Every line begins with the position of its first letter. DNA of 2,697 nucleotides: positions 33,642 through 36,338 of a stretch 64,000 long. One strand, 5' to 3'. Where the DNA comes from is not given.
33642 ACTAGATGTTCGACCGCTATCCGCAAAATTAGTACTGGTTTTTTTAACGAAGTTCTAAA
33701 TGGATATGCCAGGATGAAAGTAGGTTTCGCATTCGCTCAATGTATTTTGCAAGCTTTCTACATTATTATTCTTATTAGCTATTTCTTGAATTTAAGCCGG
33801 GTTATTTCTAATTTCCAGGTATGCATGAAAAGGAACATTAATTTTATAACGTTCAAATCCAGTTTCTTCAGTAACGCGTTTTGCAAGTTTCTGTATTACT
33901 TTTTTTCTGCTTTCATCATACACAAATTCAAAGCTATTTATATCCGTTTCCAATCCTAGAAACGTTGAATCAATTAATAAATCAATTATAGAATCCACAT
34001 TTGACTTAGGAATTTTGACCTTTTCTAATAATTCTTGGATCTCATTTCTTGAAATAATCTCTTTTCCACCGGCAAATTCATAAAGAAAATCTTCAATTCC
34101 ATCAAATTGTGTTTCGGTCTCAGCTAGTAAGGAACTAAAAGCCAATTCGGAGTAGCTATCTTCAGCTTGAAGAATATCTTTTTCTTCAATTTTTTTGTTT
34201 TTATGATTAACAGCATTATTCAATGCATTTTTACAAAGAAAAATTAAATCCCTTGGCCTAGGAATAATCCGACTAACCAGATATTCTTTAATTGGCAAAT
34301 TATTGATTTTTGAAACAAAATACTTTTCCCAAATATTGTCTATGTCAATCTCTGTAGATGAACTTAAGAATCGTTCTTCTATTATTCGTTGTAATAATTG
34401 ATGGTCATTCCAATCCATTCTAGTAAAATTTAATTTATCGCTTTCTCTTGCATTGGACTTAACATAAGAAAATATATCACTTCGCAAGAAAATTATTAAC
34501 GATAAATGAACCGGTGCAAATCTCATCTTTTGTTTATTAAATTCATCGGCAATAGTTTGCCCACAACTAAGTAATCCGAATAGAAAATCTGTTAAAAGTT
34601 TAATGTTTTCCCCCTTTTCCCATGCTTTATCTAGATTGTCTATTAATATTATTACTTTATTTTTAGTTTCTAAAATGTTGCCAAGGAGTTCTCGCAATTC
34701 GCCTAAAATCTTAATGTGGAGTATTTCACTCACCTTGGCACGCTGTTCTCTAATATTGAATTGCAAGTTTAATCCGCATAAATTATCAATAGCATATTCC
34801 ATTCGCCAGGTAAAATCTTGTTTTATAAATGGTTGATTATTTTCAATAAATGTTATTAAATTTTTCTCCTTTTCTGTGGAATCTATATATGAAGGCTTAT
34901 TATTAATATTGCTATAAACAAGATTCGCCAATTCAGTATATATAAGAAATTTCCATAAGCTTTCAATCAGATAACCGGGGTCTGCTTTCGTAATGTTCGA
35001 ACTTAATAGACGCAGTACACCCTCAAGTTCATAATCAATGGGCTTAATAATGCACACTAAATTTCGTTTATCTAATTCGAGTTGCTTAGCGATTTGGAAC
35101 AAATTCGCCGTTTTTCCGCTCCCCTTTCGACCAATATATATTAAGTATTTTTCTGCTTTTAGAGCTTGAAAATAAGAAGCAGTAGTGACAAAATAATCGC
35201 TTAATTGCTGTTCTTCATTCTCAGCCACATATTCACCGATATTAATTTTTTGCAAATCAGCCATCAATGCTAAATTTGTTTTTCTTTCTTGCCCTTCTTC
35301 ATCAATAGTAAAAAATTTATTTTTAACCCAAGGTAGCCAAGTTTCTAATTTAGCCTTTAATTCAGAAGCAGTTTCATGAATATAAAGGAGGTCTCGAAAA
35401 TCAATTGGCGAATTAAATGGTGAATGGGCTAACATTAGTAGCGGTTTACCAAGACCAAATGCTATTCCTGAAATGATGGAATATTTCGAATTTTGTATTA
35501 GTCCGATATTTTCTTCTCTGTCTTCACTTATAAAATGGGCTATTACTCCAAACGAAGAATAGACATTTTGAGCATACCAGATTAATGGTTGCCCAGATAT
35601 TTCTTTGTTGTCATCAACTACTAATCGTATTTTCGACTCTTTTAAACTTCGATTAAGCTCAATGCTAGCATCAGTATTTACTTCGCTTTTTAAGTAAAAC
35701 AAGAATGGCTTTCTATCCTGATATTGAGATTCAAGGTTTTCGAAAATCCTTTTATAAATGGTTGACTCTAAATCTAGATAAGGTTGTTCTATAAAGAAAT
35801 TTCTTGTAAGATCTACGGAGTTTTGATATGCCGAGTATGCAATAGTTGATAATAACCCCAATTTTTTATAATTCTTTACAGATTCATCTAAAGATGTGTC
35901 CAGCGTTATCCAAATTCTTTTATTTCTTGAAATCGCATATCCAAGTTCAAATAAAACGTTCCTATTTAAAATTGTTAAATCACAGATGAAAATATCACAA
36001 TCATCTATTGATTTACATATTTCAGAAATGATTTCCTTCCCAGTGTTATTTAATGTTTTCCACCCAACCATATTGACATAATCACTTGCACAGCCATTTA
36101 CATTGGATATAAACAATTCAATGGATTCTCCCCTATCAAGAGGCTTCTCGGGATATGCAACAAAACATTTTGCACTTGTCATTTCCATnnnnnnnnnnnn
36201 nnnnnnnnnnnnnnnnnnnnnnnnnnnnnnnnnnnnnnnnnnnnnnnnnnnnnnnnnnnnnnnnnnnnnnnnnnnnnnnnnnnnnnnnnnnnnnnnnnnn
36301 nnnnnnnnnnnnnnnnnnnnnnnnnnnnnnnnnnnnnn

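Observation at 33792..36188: Tandem TIR-like (Cap12/Pycsar-type) domains fused to a P-loop NTPase: candidate undescribed anti-phage sensor-effector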

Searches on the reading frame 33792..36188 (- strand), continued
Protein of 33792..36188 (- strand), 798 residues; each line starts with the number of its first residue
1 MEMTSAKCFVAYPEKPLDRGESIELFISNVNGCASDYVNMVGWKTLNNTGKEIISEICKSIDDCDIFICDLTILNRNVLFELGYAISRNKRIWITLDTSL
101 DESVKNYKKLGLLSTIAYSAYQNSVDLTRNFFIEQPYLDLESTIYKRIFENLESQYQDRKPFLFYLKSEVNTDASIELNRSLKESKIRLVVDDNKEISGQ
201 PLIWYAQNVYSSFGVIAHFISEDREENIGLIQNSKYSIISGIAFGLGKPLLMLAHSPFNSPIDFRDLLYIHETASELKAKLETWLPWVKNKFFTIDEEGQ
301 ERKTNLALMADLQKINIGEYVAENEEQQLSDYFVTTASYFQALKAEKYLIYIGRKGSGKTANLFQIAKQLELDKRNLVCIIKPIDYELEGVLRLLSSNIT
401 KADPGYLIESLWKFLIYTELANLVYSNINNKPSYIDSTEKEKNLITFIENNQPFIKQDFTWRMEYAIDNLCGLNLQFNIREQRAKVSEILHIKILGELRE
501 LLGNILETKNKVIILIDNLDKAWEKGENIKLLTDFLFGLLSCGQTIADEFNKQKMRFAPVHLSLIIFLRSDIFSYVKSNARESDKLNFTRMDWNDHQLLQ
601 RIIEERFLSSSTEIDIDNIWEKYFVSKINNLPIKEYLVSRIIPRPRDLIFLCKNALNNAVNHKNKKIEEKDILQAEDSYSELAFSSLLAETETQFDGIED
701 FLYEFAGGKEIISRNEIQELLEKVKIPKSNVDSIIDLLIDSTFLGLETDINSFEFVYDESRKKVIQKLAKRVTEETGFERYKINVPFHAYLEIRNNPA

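Call 71: search_protein_families(library=ncbifam, proteins=[L092:2986-5052:+, L093:5995-8238:+, L091:7989-10346:+], max_evalue=0.01)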
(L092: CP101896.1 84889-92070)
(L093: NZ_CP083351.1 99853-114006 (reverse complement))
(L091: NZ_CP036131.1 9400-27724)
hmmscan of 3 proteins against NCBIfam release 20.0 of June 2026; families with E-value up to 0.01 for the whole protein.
L092:2986-5052:+ (689 aa): 2 families
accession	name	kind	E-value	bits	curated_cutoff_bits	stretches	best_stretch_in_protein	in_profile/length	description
NF047389.1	ATPase_Sll1717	subfamily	6.4e-74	249.7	75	1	6-472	1-454/454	P-loop ATPase, Sll1717 family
NF053860.1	DS41_1_antiphage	equivalog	9.5e-08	31.4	370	1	10-373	11-383/448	anti-phage protein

L093:5995-8238:+ (748 aa): 2 families
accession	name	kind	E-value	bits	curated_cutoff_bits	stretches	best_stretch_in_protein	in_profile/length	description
NF047389.1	ATPase_Sll1717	subfamily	1.2e-79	268.6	75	1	273-745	2-454/454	P-loop ATPase, Sll1717 family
NF053860.1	DS41_1_antiphage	equivalog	8e-06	25.1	370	1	277-346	12-82/448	anti-phage protein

L091:7989-10346:+ (786 aa): 2 families
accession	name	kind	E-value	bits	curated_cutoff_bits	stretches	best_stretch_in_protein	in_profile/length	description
NF047389.1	ATPase_Sll1717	subfamily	3.6e-89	300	75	1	305-777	2-454/454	P-loop ATPase, Sll1717 family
TIGR00064.1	ftsY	equivalog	0.0094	15.2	260.7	0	299-365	49-112/279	signal recognition particle-docking protein FtsY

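Call 85: search_protein_families(library=padloc, proteins=[L092:2986-5052:+, L093:5995-8238:+, L091:7989-10346:+], max_evalue=0.1)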
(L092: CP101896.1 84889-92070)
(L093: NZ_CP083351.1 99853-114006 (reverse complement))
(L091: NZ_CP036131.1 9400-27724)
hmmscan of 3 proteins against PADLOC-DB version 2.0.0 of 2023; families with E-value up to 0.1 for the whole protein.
L092:2986-5052:+ (689 aa): 4 families
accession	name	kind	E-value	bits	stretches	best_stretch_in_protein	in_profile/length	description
PDLC04597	PDC-M36A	-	9.8e-14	49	1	511-651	286-425/457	-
PDLC04598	PDC-M36A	-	4.4e-10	37.5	1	511-620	159-271/330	-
PDLC04561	PDC-M28C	-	1.8e-05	21.8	1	186-304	164-279/480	-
PDLC01994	RtcR_PspF1--CARF_AAA_HTH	-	0.02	12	1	39-67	185-213/468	-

L093:5995-8238:+ (748 aa): 2 families
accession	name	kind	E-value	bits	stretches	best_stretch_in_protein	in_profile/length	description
PDLC04561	PDC-M28C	-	0.00015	18.8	1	470-561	169-254/480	-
PDLC00733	Effector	-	0.005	13.7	0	39-72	303-336/388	TIR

L091:7989-10346:+ (786 aa): 1 family
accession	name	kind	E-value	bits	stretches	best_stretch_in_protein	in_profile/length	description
PDLC00733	Effector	-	0.036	10.9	0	51-95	295-339/388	TIR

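Call 88: find_related_loci(query=A1, collection=viral_contigs, flank=8000)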
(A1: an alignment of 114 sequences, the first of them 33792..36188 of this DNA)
Query A1 (798 aa) in viral_contigs; peptide patterns used: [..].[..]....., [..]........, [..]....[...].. (x = any residue, [..] = any of these).
209 stretches matched a pattern; 36 encode a relative of the query (tblastn E <= 1e-3); 36 distinct loci.
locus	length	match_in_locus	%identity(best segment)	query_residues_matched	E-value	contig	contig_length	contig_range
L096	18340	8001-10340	40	8-794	0e+0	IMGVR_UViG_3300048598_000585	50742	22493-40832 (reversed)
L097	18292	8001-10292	27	9-793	5e-75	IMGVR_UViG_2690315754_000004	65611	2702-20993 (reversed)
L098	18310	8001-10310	26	8-796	5e-68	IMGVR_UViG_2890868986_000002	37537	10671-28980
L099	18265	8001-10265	25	2-771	2e-64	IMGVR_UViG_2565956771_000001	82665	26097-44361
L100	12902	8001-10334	26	4-798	4e-63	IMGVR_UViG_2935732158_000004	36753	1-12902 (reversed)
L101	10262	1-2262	25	3-771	6e-62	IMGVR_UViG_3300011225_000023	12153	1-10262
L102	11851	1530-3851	25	2-793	9e-62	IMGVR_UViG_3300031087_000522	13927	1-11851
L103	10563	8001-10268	24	3-787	1e-49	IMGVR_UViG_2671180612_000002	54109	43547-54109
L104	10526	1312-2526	25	302-721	2e-17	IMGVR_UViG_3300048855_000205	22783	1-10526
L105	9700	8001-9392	25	305-756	6e-15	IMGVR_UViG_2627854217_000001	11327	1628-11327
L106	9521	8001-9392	25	305-756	1e-14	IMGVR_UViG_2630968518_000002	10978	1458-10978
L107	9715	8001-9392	25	305-756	2e-14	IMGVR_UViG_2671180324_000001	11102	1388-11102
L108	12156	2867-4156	22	312-745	1e-13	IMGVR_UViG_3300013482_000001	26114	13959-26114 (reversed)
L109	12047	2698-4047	23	311-757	3e-12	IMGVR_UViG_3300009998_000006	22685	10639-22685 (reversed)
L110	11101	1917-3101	23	307-695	4e-12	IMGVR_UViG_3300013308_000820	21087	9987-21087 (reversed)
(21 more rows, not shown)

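Call 94: search_protein_families(library=pfam, proteins=[L011:9489-9977:+, L081:12326-12808:+, L082:8915-9370:+, L003:9320-10006:-, L011:12390-13037:+, L049:12378-13100:-], max_evalue=0.01)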
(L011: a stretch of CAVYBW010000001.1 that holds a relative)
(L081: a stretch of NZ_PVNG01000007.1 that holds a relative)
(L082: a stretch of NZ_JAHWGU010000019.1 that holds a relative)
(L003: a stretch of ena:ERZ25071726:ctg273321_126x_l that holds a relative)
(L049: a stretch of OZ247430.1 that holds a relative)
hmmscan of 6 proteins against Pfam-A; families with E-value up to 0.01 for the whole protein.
L011:9489-9977:+ (163 aa): 1 family
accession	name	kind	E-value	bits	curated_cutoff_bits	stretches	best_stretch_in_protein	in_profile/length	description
PF24838.2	8xMP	-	2.9e-34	118.2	30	1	23-159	1-134/136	Octameric membrane protein family (8xMP)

L081:12326-12808:+ (161 aa): 1 family
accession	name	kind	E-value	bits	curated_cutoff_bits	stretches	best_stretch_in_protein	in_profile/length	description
PF24838.2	8xMP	-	1.9e-37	128.6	30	1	17-154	2-132/136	Octameric membrane protein family (8xMP)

L082:8915-9370:+ (152 aa): 1 family
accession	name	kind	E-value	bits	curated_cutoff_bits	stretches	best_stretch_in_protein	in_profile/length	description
PF24838.2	8xMP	-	2.9e-40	137.7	30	1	11-150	1-135/136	Octameric membrane protein family (8xMP)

L003:9320-10006:- (228 aa): 2 families
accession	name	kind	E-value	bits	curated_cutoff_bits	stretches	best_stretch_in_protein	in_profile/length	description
PF13671.12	AAA_33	-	3.9e-06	27.7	27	1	36-91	2-53/143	AAA domain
PF13238.12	AAA_18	-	0.0049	17.8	29.4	0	36-86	1-45/128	AAA domain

L011:12390-13037:+ (216 aa): 1 family
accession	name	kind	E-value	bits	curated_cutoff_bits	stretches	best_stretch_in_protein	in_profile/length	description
PF00174.25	Oxidored_molyb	-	9.7e-39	133.1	24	1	53-197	8-169/169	Oxidoreductase molybdopterin binding domain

L049:12378-13100:- (240 aa): 1 family
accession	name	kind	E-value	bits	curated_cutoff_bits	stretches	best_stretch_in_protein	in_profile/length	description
PF05685.18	Uma2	-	3.7e-26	92.1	27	1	74-231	12-171/172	Putative restriction endonuclease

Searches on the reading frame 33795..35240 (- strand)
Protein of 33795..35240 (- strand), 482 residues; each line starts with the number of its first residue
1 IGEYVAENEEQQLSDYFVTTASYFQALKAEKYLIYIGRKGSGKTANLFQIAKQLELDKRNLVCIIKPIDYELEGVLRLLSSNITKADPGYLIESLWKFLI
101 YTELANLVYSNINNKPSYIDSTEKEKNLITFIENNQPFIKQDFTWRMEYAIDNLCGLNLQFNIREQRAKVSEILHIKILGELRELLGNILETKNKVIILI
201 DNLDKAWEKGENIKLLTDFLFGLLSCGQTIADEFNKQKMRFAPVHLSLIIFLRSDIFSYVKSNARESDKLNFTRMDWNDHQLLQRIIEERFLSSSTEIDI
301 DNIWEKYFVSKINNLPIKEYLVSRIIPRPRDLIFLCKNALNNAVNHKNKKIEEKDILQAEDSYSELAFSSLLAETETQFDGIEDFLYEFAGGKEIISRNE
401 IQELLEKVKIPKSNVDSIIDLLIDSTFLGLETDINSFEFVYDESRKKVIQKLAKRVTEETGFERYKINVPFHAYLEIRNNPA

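Call 40: search_protein_representatives(protein=window:33795-35240:-)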
Query: 482 residues. Proteins with E-value up to 0.001 (for the whole library): 1754; up to 1e-10: 1017; up to 1e-30: 478. The best 150 are listed.
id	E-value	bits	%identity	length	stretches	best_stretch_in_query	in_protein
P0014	5.6e-179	612.3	57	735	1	1-482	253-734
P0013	2.8e-164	563.8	53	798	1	1-477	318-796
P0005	9.1e-162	555.5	52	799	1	1-480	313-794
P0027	1.3e-156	538.5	52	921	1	1-477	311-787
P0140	3.1e-156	537.3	53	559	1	2-478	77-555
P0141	8.3e-151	519.4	56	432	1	52-479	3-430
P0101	1.2e-139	482.7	49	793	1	1-478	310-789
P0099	3.2e-135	468.0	47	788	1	1-477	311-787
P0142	4.7e-132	457.6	44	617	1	1-477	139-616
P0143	1.2e-131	456.3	46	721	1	1-479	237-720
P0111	2.5e-131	455.2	45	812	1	1-479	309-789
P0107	1.8e-127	442.5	45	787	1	1-478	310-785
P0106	1.8e-127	442.4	45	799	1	1-478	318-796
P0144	6.3e-127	440.7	45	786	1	1-478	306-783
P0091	1.2e-126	439.7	44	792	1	1-479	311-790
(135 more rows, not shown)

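Call 64: search_dna_similar(query=window:33795-35240:-, collection=plasmids, mode=protein, max_rows=40, rows=spread)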
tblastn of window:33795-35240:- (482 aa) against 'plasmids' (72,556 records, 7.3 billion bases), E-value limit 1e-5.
Records with a match: 237; places in all: 239; records where one place covers at least 80% of the query: 209.
Best place of each record, by identity: <60% 237.
By first word of the organism name: Klebsiella 102; Escherichia 61; Enterobacter 16; Citrobacter 14; Ralstonia 14; Leptolyngbya 4; Ensifer 3; Serratia 3; Bacillus 2; Salmonella 2; and 16 more.
By predicted mobility (MOB-suite, as given by PLSDB): non-mobilizable 109; conjugative 89; mobilizable 39.
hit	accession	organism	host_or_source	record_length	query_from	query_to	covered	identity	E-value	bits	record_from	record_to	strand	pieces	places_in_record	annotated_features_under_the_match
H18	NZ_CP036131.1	Bacillus mycoides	cell culture,soil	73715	1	477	99%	44.7%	2e-120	395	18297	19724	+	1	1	nucleotide-binding protein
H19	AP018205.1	Leptolyngbya boryana NIES-2135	-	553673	2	468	97%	35.3%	6e-83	287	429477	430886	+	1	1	hypothetical protein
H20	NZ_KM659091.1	Ochrobactrum sp. LM19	Lubin copper mine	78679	2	441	91%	26.0%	8e-35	146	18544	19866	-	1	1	hypothetical protein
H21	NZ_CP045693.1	Klebsiella pneumoniae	Homo sapiens,blood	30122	2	442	91%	23.3%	1e-13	81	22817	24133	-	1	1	hypothetical protein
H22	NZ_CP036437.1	Citrobacter sp. ABFQG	-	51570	2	442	91%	23.3%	1e-13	81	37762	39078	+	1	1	hypothetical protein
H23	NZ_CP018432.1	Klebsiella pneumoniae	Homo sapiens,wound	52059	2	442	91%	23.3%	1e-13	81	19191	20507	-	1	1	hypothetical protein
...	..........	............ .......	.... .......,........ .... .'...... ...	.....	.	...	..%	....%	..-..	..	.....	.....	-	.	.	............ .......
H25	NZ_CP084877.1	Klebsiella quasipneumoniae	Homo sapiens,Whole organism,blood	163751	2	442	91%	23.1%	1e-13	81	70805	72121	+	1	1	ATP-binding protein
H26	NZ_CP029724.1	Klebsiella pneumoniae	-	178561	2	442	91%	23.1%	1e-13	81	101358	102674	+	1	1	hypothetical protein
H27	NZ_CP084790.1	Klebsiella quasipneumoniae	Environment,Whole organism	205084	2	442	91%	23.1%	1e-13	81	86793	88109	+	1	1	hypothetical protein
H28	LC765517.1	Klebsiella pneumoniae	Homo sapiens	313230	2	442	91%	23.1%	1e-13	81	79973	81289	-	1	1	hypothetical protein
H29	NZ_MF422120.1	Escherichia coli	duck,liver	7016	2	442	91%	22.6%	9e-13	79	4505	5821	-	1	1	hypothetical protein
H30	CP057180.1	Escherichia coli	culture,Pooled pig faecal samples ...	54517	2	442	91%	22.6%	1e-12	79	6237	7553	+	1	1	ATP-binding protein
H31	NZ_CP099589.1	Escherichia coli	Homo sapiens,stool,stool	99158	2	442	91%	22.6%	1e-12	79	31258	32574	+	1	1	hypothetical protein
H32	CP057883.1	Escherichia coli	culture,Pooled cattle faecal samples ...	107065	2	442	91%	22.6%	1e-12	79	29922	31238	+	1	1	ATP-binding protein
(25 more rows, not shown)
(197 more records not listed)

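Call 65: get_annotated_region(hit=H30, flank=5000)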
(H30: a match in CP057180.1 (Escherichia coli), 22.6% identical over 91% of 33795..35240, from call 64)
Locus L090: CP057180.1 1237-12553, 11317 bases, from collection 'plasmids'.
description: Escherichia coli strain RHB34-C04 plasmid pRHB34-C04_3, complete sequence
organism: Escherichia coli (NCBI taxid 562)
taxonomy: Bacteria; Pseudomonadota; Gammaproteobacteria; Enterobacterales; Enterobacteriaceae; Escherichia; Escherichia coli
host: -; source: culture,Pooled pig faecal samples collected from floor of farm; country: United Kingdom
typing (MOB-suite, as given by PLSDB): conjugative; replicon IncFIA,IncFIC; relaxase MOBF; mating-pair formation MPF_Unknown
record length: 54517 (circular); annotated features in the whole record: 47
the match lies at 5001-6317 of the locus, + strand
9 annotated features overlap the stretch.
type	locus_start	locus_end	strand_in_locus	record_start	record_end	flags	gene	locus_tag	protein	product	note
CDS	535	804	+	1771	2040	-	-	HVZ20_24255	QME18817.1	hypothetical protein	-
CDS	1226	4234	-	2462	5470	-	-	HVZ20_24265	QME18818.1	Tn3 family transposase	-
CDS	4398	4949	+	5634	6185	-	-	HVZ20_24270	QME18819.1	recombinase family protein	-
CDS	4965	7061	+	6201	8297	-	-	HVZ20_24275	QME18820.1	ATP-binding protein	-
CDS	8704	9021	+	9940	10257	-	sugE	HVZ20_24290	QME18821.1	quaternary ammonium compound efflux SMR transporter SugE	-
CDS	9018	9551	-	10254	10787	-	-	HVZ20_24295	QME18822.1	lipocalin family protein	-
CDS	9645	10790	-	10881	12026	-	-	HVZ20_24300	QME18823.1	class C beta-lactamase CMY-2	-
predicted_resistance_gene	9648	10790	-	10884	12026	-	blaCMY-2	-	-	extended-spectrum class C beta-lactamase CMY-2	predicted by amrfinderplus; class BETA-LACTAM; identity 100.0%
CDS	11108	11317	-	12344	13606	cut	-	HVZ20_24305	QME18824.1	IS1380-like element ISEc9 family transposase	-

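Call 70: search_protein_families(library=pfam, proteins=[L090:4965-7058:+], max_evalue=0.01)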
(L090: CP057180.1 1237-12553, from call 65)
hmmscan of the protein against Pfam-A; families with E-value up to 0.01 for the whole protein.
L090:4965-7058:+ (698 aa): 2 families
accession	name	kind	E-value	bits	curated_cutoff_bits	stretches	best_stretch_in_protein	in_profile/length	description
PF24389.1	ORC-CDC6-like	-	2.7e-06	26.9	27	1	10-58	1-49/571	ORC-CDC6-like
PF13191.12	AAA_16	-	0.0072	17.3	32.6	0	45-209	28-145/167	AAA ATPase domain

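Call 71: search_protein_families(library=ncbifam, proteins=[L090:4965-7058:+], max_evalue=0.01)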
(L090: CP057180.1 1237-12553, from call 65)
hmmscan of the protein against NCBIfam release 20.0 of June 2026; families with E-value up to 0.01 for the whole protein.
L090:4965-7058:+ (698 aa): 3 families
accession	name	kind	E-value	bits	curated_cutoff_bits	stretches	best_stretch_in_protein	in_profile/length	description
NF047389.1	ATPase_Sll1717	subfamily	1e-86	291.9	75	1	12-475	1-454/454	P-loop ATPase, Sll1717 family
NF053860.1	DS41_1_antiphage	equivalog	1.2e-14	54.1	370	1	8-74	3-71/448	anti-phage protein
TIGR03880.1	KaiC_arch_3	hypoth_equivalog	0.0053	16.3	249.45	0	44-85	19-61/224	KaiC domain-containing protein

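Call 85: search_protein_families(library=padloc, proteins=[L090:4965-7058:+], max_evalue=0.1)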
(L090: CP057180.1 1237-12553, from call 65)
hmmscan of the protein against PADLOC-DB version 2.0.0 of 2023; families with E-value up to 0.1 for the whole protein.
L090:4965-7058:+ (698 aa): 4 families
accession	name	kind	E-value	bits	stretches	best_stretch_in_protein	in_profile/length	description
PDLC04597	PDC-M36A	-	2.4e-11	41.1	1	519-650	291-421/457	-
PDLC04561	PDC-M28C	-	1.5e-07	28.7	1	181-278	155-250/480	-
PDLC04598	PDC-M36A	-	5.5e-07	27.3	1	528-623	175-271/330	-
PDLC00303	PtuA1|PtuA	-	0.008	13.3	1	40-80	11-52/386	AAA ATPase domain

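Call 86: search_solved_structures(query=L090:6375-7058:+, max_evalue=10, show_alignments=2)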
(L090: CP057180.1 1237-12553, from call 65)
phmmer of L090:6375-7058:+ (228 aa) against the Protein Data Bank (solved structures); distinct sequences matched with E-value up to 10: 1.
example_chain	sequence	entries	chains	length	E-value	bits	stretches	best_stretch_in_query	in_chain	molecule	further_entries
1ud9_A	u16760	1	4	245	0.59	13.2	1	6-118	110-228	DNA polymerase sliding clamp A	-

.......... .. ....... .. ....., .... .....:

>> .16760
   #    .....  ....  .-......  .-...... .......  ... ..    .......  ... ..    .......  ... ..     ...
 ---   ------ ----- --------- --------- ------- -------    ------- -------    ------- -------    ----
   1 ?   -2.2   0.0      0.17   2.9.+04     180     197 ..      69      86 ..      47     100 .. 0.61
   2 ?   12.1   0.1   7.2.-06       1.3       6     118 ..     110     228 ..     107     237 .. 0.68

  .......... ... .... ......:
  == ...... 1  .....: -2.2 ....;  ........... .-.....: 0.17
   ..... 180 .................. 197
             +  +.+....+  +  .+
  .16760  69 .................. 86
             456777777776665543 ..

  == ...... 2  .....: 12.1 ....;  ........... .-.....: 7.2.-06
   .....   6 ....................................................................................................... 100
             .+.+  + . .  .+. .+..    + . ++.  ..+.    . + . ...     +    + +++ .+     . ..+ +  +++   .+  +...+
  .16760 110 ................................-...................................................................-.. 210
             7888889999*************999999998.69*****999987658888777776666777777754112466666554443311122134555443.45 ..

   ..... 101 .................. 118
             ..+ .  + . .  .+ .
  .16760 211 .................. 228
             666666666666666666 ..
